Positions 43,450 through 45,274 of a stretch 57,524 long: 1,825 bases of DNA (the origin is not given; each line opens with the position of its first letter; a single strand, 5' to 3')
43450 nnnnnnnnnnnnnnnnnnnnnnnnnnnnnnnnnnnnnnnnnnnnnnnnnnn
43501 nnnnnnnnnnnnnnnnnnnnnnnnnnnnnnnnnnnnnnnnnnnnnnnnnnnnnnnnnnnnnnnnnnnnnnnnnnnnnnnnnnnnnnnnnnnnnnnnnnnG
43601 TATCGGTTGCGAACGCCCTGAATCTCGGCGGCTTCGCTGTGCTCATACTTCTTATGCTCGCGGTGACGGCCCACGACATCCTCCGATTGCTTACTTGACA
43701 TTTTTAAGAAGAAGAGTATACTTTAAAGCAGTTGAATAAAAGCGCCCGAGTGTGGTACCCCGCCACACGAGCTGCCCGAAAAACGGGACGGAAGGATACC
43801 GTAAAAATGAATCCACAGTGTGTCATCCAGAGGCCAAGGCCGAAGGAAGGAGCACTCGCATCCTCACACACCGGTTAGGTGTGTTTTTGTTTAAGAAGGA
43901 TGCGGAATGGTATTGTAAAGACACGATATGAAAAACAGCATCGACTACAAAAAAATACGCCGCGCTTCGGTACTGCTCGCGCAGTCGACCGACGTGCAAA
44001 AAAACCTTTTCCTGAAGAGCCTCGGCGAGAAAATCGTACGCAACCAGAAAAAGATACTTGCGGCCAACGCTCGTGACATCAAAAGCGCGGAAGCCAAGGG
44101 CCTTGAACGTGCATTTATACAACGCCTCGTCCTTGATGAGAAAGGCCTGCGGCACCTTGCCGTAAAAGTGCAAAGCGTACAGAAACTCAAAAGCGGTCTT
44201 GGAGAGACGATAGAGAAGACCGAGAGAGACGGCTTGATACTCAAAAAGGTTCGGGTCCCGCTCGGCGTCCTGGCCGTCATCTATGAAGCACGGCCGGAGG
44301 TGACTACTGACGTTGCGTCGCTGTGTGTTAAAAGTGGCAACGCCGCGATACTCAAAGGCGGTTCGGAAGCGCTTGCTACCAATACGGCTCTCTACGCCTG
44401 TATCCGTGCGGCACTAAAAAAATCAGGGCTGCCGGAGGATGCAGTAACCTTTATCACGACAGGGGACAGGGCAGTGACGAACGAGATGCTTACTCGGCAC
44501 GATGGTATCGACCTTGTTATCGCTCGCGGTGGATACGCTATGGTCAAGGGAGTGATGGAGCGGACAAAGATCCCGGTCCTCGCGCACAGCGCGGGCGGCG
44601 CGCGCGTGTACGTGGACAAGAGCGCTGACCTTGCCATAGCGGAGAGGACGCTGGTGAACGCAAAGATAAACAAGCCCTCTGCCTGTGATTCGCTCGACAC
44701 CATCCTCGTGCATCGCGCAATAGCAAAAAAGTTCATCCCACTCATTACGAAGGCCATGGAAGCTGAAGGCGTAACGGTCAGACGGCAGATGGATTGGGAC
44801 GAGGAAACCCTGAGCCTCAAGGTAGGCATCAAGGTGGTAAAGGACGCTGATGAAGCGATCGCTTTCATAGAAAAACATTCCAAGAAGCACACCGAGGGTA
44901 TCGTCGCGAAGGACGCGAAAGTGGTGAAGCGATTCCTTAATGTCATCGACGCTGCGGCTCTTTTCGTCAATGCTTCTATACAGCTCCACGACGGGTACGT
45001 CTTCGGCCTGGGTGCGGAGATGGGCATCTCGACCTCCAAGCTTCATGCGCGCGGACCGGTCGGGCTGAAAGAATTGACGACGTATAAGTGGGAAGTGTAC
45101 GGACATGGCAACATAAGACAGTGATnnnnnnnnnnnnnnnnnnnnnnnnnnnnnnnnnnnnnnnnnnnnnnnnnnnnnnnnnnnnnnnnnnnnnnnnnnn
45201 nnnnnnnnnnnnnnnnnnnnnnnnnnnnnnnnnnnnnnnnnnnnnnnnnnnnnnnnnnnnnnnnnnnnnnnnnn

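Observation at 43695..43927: Unclassified ~165-nt structured RNA with mutually exclusive helices between rseP and proA-proC-proB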

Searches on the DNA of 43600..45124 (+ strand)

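Call 4: search_rna_families(source=window, start=43600, end=44000, threshold=evalue, max_evalue=10, show_alignments=5)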
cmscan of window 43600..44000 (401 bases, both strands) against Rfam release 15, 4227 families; matches with E-value up to 10: 3.
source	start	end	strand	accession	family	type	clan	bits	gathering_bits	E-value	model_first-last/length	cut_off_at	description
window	43889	43924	-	RF01351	CRISPR-DR42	Gene; CRISPR;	-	18.4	40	4.6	1-29/29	no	CRISPR RNA direct repeat element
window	43733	43811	-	RF01384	InvR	Gene;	-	17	60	1.3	1-91/91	no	Invasion gene-associated RNA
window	43832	43852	+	RF03128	L31-Coriobacteria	Cis-reg; leader;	CL00118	14.6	33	8.4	1-33/33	no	L31-Coriobacteria ribosomal protein leader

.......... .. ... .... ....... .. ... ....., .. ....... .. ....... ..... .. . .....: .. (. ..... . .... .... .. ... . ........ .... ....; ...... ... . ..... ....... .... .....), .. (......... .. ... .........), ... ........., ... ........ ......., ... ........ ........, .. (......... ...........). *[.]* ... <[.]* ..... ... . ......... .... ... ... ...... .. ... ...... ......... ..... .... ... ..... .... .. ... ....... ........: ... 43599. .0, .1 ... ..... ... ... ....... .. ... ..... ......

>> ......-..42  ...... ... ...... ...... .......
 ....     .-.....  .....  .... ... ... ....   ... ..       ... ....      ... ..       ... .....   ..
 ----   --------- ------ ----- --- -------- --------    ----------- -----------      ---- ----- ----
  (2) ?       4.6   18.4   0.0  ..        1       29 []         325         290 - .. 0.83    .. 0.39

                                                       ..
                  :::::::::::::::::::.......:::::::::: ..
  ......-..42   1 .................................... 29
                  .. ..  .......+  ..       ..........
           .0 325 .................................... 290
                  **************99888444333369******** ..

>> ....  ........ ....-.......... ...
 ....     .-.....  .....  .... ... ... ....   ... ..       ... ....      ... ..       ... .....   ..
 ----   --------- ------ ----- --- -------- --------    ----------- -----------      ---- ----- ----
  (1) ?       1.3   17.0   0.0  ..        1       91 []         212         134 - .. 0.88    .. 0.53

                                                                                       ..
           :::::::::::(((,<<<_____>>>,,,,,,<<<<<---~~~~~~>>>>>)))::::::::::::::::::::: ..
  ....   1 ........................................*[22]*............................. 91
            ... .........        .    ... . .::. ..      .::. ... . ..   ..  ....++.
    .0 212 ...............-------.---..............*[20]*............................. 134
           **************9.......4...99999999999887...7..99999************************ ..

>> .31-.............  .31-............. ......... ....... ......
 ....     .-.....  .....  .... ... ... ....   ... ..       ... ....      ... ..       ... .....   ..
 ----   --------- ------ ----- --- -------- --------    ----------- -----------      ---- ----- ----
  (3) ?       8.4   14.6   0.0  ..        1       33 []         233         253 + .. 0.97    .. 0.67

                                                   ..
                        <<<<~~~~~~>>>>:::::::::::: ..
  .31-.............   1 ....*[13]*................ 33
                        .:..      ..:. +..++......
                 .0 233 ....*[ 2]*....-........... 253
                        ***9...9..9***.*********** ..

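Call 17: search_rna_families(sources=[L006, L001, L002, L004], threshold=evalue, max_evalue=1, show_alignments=3)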
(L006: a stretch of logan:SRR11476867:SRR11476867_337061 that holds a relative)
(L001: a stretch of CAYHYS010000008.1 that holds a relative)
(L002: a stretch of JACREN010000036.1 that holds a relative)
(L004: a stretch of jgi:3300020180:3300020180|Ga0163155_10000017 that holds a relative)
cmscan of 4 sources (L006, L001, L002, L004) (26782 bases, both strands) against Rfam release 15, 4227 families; matches with E-value up to 1: 6.
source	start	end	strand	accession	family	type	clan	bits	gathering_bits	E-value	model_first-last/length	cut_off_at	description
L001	1802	1873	+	RF00005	tRNA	Gene; tRNA;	CL00001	75.7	29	3.5e-15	1-71/71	no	tRNA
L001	1610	1682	+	RF00005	tRNA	Gene; tRNA;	CL00001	68.2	29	4.1e-13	1-71/71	no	tRNA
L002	2215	2346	+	RF00230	T-box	Cis-reg; leader;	-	35.3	93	0.00015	1-219/219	no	T-box leader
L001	2075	2329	+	RF00230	T-box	Cis-reg; leader;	-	30.3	93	0.0028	1-219/219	no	T-box leader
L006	2329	2454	+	RF00230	T-box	Cis-reg; leader;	-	28.5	93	0.0083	1-219/219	no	T-box leader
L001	1802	1874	-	RF04354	Plastid-ycf2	Cis-reg;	-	24.2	65.7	0.58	1-75/75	no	Plastid-ycf2 5UTR RNA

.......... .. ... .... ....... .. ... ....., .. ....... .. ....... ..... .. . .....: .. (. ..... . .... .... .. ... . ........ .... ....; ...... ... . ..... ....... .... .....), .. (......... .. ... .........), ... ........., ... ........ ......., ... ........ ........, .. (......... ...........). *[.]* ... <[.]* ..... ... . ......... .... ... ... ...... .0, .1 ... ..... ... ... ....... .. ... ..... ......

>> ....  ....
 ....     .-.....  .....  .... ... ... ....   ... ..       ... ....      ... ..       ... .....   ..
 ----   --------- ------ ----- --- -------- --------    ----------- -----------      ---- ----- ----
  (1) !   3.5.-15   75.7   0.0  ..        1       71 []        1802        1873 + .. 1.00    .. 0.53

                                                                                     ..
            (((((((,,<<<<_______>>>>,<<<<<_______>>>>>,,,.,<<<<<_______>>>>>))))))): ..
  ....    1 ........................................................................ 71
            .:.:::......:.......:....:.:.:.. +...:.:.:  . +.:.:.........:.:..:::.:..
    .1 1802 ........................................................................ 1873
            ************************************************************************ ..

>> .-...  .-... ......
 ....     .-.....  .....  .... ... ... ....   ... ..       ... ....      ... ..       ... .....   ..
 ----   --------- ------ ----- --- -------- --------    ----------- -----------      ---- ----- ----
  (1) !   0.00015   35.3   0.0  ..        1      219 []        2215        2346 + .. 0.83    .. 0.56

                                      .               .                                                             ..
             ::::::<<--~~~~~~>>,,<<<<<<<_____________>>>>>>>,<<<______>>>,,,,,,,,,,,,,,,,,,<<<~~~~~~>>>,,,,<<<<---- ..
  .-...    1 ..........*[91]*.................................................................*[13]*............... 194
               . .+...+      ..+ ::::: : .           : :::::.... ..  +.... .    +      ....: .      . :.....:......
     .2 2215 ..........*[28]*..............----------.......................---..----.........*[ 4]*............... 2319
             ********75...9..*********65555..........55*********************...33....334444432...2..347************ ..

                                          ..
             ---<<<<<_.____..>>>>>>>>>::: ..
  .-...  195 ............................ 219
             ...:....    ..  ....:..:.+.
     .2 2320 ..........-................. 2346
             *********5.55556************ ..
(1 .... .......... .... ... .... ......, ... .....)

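Call 78: search_rna_families(sources=[L011, L016, L027, L092, L009, L085, L094, L088, L089, L061, L087], threshold=evalue, max_evalue=1)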
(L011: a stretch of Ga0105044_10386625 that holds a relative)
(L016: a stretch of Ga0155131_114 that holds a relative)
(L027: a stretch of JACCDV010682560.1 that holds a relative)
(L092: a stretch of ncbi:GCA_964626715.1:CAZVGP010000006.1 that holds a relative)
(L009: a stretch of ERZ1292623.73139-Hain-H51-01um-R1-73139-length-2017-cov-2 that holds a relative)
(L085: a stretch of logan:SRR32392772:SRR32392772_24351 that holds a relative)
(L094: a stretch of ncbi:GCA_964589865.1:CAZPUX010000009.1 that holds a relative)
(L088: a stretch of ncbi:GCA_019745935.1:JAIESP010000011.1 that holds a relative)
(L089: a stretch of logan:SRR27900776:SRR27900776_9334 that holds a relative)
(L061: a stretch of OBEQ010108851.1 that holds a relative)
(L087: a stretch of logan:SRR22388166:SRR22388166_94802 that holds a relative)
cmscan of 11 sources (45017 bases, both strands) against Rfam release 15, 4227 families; matches with E-value up to 1: 4.
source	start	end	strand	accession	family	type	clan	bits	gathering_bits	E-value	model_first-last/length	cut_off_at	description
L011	859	1065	-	RF00230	T-box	Cis-reg; leader;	-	40.1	93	1.4e-05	1-219/219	no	T-box leader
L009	139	362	+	RF00230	T-box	Cis-reg; leader;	-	40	93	1.6e-05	1-219/219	no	T-box leader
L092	48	259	+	RF00230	T-box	Cis-reg; leader;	-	34.1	93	0.00051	1-219/219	no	T-box leader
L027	4971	5185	-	RF00230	T-box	Cis-reg; leader;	-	33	93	0.00099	1-219/219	no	T-box leader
